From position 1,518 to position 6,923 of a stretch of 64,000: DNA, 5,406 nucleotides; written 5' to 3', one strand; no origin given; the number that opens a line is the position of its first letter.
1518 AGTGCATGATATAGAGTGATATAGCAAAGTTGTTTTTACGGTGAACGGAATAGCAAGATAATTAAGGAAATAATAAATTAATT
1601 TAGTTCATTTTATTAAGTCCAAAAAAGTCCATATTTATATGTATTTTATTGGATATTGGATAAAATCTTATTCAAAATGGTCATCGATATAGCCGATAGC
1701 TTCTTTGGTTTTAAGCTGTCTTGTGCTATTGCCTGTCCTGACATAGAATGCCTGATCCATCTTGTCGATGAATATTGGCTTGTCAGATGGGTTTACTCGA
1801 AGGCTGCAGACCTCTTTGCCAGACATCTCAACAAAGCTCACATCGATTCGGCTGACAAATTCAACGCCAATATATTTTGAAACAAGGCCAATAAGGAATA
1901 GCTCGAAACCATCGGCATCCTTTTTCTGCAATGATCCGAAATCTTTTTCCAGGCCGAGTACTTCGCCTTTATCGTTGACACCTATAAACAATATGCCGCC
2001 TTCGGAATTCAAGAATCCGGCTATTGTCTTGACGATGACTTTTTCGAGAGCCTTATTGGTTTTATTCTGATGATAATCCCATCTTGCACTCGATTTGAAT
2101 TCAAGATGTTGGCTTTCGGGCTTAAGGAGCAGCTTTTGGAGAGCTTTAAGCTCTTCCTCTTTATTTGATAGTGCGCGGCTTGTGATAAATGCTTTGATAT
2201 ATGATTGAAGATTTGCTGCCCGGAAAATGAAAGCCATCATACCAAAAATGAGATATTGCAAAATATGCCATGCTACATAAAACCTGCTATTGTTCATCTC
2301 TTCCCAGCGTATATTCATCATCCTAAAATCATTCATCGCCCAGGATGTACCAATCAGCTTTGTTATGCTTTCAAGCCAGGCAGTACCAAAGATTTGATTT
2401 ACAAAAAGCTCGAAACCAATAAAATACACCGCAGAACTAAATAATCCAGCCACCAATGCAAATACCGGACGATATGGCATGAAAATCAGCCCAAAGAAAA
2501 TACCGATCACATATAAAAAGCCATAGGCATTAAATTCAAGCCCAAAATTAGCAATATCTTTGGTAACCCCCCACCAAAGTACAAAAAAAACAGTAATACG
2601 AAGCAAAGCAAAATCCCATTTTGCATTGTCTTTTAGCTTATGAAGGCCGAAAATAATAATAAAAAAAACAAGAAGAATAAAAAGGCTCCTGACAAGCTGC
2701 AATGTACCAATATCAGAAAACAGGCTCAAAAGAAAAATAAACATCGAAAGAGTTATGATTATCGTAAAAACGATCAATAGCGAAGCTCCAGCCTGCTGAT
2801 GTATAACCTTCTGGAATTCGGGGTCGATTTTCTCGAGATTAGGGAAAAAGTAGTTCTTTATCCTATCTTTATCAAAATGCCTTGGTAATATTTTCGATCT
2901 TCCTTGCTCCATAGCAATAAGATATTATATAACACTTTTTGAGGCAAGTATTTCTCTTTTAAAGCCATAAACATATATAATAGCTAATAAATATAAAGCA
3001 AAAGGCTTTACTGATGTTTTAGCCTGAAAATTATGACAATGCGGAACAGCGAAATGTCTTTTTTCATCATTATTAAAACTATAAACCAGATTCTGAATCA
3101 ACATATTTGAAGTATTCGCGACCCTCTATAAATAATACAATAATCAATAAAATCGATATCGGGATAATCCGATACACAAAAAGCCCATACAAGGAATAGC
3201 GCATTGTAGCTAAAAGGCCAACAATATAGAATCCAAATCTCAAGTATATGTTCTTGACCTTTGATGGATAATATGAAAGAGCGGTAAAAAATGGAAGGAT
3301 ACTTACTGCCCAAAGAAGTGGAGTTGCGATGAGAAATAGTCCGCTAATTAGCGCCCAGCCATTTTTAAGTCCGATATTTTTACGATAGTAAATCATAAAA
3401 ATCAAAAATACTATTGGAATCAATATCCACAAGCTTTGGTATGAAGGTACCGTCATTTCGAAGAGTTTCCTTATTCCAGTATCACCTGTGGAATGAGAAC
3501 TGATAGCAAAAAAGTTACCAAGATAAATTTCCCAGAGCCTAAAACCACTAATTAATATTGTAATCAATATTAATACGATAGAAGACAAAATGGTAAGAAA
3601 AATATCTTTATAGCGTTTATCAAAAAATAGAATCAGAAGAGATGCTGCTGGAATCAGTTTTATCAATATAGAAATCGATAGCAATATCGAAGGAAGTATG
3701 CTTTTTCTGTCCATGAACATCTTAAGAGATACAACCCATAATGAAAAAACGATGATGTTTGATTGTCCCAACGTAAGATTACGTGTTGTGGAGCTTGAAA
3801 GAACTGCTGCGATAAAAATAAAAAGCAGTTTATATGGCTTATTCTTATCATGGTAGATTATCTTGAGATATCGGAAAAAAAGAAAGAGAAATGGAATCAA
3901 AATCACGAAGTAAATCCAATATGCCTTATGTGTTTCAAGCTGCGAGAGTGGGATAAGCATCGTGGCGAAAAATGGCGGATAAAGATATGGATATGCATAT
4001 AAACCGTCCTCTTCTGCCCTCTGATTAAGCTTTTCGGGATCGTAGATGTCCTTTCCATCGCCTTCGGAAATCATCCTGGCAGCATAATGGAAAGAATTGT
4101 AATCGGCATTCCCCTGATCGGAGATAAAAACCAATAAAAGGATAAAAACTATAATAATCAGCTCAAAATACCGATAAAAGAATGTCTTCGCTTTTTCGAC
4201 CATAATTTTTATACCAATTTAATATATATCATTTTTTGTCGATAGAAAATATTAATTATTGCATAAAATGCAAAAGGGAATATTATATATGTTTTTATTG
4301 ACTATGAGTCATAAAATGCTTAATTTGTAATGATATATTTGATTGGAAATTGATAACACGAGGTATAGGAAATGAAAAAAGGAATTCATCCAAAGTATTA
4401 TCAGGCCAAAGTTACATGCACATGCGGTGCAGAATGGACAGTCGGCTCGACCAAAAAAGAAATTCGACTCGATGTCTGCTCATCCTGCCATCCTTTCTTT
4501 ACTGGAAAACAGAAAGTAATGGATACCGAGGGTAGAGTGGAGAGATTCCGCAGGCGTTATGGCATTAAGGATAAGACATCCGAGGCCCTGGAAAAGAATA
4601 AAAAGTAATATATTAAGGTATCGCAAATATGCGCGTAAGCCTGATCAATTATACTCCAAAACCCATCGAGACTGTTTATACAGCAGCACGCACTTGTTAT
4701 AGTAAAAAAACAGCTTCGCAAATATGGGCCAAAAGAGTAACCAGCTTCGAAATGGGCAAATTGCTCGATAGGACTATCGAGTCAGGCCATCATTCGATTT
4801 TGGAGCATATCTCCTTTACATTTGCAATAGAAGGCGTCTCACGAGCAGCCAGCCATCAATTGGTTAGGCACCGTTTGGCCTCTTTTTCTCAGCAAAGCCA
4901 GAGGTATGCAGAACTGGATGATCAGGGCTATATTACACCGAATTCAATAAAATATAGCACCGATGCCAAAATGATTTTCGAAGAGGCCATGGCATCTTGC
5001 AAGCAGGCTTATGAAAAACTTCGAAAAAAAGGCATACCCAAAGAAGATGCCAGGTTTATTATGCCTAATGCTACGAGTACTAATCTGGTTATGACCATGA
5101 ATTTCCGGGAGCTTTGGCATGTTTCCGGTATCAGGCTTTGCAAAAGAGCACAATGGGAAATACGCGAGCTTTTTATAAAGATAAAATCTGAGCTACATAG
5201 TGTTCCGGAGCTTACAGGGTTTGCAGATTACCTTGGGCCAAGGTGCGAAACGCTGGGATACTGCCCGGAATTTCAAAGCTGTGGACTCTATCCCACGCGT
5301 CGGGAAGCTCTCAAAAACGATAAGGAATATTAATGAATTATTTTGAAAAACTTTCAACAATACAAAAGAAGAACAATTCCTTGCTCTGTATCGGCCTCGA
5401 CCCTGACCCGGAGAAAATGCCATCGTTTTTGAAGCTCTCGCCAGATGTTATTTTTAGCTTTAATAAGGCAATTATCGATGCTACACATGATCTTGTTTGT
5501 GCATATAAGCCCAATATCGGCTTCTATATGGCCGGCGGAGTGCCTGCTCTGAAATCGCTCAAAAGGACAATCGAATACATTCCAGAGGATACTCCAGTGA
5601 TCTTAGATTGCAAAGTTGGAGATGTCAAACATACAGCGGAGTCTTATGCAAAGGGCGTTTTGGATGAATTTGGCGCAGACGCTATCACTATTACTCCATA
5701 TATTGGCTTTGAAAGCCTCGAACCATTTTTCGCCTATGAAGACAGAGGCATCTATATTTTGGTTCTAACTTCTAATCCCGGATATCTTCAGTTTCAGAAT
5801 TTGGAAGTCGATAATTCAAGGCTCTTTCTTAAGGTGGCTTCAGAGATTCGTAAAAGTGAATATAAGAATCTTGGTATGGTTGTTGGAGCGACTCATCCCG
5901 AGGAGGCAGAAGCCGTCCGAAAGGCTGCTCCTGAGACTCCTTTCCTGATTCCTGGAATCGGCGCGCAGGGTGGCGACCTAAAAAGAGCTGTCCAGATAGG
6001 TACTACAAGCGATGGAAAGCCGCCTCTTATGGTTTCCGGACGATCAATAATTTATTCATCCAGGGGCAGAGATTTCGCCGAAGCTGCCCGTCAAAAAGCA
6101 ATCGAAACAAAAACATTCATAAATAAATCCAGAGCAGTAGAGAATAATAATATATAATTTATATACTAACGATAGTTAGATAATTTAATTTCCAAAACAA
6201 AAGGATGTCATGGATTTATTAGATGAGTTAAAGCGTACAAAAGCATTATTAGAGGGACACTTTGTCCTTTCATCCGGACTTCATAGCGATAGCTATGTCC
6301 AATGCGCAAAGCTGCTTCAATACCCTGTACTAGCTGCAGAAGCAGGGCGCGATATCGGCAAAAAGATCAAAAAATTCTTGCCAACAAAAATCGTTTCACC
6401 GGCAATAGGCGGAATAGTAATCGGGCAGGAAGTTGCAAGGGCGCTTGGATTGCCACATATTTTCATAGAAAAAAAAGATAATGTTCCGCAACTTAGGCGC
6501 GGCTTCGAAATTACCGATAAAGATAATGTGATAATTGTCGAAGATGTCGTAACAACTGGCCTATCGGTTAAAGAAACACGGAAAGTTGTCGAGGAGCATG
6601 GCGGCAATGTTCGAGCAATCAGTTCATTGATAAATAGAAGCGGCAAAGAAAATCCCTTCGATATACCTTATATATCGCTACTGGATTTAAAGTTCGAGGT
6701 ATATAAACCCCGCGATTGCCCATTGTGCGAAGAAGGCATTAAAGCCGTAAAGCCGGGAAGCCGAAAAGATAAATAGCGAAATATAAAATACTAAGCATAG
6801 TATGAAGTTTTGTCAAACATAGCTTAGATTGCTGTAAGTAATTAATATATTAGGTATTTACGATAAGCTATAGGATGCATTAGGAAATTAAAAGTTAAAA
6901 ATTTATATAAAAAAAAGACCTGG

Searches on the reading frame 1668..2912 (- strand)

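Call 111: search_protein_families(library=pfam, proteins=[window:1668-2912:-], max_evalue=0.001)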
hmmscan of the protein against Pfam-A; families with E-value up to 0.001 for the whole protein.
window:1668-2912:- (414 aa): 1 family
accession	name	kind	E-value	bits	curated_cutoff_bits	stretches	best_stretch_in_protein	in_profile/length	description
PF04326.19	SLFN_AlbA_2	-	1.1e-20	74.8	25.3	1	266-400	1-117/118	Schlafen, AlbA_2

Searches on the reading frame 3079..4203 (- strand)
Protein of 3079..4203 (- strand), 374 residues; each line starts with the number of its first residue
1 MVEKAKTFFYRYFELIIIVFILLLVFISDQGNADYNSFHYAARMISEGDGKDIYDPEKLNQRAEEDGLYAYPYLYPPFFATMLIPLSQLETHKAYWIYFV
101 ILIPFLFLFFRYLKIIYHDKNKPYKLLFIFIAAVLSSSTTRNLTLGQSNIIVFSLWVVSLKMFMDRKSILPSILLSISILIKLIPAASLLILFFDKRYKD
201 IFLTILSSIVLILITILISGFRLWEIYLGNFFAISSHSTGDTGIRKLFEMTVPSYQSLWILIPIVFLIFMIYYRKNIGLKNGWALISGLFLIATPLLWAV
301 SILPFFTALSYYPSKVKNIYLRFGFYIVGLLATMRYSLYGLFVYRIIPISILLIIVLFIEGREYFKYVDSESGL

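Call 111: search_protein_families(library=pfam, proteins=[window:3079-4203:-], max_evalue=0.001)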
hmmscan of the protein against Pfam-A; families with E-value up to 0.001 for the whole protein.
window:3079-4203:- (374 aa): 1 family
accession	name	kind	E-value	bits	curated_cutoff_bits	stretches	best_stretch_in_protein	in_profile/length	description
PF09594.16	GT87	-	3.1e-20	73.4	25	1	73-241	1-169/237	Glycosyltransferase family 87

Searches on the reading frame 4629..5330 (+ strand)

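Call 111: search_protein_families(library=pfam, proteins=[window:4629-5330:+], max_evalue=0.001)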
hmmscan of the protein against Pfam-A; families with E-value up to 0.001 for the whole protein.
window:4629-5330:+ (234 aa): 1 family
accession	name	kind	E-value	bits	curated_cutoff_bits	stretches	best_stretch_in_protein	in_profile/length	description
PF02511.20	Thy1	-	2.3e-66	223.7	24.8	1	5-191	2-187/191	Thymidylate synthase complementing protein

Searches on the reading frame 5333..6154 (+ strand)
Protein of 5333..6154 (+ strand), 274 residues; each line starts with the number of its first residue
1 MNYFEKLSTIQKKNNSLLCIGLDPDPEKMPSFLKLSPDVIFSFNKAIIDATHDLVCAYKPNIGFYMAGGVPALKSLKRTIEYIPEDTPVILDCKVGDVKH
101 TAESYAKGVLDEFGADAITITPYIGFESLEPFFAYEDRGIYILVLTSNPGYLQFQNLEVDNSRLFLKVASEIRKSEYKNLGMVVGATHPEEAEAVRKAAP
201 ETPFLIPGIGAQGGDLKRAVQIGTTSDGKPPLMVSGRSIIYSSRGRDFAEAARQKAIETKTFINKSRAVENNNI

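Call 111: search_protein_families(library=pfam, proteins=[window:5333-6154:+], max_evalue=0.001)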
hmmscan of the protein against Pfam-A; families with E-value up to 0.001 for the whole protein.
window:5333-6154:+ (274 aa): 1 family
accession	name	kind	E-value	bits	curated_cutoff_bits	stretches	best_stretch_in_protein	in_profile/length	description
PF00215.30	OMPdecase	-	2.7e-27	96.5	27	1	17-246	2-215/221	Orotidine 5'-phosphate decarboxylase / HUMPS family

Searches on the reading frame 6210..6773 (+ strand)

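Call 111: search_protein_families(library=pfam, proteins=[window:6210-6773:+], max_evalue=0.001)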
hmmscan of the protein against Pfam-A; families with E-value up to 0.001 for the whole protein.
window:6210-6773:+ (188 aa): 1 family
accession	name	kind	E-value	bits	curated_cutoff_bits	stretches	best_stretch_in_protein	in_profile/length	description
PF00156.33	Pribosyltran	-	1.2e-08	34.9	26.3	1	51-149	21-133/158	Phosphoribosyl transferase domain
